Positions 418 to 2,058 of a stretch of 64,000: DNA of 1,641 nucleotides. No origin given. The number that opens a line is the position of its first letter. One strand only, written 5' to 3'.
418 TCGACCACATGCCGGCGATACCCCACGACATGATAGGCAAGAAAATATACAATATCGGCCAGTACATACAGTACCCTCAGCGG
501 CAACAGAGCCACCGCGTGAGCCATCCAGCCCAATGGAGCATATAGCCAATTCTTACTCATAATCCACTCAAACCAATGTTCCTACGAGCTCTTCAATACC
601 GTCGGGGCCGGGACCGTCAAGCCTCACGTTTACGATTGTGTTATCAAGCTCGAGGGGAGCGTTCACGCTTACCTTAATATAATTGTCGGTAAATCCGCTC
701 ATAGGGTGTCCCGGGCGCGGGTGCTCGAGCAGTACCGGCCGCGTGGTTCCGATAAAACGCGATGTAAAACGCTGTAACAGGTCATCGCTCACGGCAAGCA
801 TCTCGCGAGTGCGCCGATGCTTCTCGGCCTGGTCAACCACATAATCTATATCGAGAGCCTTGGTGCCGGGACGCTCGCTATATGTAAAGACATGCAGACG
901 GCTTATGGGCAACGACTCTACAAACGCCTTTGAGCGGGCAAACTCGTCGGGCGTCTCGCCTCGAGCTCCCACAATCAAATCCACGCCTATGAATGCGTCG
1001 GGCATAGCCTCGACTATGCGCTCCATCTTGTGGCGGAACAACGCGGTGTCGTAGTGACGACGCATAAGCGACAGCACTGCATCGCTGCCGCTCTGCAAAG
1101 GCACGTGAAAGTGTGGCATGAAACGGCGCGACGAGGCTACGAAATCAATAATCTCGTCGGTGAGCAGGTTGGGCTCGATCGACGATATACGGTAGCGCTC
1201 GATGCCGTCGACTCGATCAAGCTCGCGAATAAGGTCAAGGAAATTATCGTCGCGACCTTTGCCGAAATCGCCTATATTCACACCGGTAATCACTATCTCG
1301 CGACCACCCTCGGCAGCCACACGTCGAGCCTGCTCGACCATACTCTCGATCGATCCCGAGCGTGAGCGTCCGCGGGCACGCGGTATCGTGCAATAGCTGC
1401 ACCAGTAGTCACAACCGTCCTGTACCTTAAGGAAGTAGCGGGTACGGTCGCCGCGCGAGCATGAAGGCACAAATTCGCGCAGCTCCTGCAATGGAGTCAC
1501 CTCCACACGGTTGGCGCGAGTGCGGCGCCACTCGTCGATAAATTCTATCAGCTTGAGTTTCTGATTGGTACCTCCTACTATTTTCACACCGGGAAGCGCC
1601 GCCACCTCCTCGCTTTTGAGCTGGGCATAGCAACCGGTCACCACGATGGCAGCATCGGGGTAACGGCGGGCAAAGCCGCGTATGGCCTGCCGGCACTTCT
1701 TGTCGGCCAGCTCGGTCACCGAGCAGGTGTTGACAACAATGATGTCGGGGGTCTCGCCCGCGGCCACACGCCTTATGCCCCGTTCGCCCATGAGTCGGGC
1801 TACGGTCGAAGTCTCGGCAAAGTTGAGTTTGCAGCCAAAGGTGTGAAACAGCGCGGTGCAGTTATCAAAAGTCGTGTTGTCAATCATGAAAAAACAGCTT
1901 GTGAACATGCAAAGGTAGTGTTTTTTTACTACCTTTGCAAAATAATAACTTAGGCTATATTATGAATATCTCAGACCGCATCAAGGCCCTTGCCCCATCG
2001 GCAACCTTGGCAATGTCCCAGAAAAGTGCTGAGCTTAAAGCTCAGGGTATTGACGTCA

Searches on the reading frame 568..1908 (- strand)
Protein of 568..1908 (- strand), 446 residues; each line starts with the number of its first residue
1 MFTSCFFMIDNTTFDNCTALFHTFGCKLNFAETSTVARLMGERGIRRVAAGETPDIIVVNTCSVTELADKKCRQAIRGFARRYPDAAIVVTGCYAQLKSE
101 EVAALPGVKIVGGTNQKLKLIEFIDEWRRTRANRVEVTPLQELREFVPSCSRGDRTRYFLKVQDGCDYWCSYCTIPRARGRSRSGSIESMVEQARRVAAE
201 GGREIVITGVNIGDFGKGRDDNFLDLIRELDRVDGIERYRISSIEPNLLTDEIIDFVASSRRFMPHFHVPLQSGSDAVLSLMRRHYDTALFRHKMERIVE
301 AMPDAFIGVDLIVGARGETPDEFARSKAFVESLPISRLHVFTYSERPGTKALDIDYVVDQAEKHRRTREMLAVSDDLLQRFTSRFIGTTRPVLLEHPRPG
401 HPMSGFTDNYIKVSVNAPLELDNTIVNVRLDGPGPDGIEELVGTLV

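Call 36: find_encoding_contigs(protein=window:568-1908:-, flank=10000, max_places=4)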
Protein window:568-1908:- (446 aa): 22 contigs read that carry it; 4 places shown.
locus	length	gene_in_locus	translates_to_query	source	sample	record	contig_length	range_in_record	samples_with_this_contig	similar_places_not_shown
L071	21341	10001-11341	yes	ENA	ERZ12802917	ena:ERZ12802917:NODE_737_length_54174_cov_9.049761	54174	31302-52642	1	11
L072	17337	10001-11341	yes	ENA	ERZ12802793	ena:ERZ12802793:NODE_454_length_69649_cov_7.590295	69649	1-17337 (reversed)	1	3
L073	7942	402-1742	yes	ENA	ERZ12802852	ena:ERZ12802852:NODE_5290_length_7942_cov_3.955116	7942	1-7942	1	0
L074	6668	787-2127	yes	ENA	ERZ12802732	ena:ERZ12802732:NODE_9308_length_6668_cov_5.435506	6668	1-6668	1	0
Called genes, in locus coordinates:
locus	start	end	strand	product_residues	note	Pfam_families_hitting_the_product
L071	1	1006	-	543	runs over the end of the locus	PF16410:DUF5018 (faint)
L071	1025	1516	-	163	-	-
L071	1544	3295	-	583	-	PF14322:SusD-like_3, PF07980:SusD_RagB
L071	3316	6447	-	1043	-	PF13620:CarboxypepD_reg, PF13715:CarbopepD_reg_2, PF07715:Plug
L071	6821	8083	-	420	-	PF00579:tRNA-synt_1b, PF22421:SYY_C-terminal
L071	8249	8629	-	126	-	PF13366:PDDEXK_3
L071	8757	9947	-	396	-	PF00155:Aminotran_1_2, PF01041:DegT_DnrJ_EryC1, PF00266:Aminotran_5 (faint)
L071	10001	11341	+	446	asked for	PF00919:UPF0004, PF04055:Radical_SAM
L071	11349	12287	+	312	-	PF03279:Lip_A_acyltrans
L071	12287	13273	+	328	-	PF00535:Glycos_transf_2, PF13641:Glyco_tranf_2_3, PF10111:Glyco_tranf_2_2 (weak)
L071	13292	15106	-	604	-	PF00501:AMP-binding, PF23562:AMP-binding_C_3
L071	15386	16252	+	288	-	PF19576:Acyltransf_2, PF01553:Acyltransferase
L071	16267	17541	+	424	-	PF00158:Sigma54_activat, PF14532:Sigma54_activ_2, PF07728:AAA_5 (weak), PF25601:AAA_lid_14, PF02954:HTH_8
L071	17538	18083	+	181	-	PF04390:LptE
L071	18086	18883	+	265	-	-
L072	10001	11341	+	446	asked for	PF00919:UPF0004, PF04055:Radical_SAM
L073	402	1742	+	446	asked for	PF00919:UPF0004, PF04055:Radical_SAM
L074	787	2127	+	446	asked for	PF00919:UPF0004, PF04055:Radical_SAM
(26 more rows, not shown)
